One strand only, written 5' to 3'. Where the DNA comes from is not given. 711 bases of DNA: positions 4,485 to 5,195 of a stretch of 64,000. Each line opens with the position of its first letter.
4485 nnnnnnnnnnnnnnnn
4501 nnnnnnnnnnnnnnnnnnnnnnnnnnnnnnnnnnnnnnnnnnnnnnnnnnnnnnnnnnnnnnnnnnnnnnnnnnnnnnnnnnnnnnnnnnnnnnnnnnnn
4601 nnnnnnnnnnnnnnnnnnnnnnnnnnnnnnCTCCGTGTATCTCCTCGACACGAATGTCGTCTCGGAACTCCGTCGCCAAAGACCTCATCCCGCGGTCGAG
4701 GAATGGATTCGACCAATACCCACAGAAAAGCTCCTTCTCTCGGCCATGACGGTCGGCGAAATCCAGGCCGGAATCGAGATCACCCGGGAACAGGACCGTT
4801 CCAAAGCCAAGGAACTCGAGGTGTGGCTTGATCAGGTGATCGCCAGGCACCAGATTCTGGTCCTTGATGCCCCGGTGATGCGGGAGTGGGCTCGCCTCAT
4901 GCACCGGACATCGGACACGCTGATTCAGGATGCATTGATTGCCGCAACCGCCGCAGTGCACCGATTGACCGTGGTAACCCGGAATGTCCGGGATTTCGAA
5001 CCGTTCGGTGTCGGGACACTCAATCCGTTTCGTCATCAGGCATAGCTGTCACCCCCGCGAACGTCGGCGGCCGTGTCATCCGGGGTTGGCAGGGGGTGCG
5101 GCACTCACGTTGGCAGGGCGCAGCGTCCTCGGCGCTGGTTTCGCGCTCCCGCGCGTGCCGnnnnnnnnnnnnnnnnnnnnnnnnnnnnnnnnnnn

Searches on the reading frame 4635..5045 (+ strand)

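Call 4: search_protein_families(library=pfam, proteins=[window:4635-5045:+], max_evalue=0.01)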
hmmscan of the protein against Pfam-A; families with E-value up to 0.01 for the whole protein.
window:4635-5045:+ (136 aa): 2 families
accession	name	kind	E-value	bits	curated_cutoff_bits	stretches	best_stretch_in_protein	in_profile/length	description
PF01850.27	PIN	-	3.8e-17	63.4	23.6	1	2-119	1-113/120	PIN domain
PF14367.12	DUF4411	-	0.0016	18.7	23.5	1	2-119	1-124/159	Domain of unknown function (DUF4411)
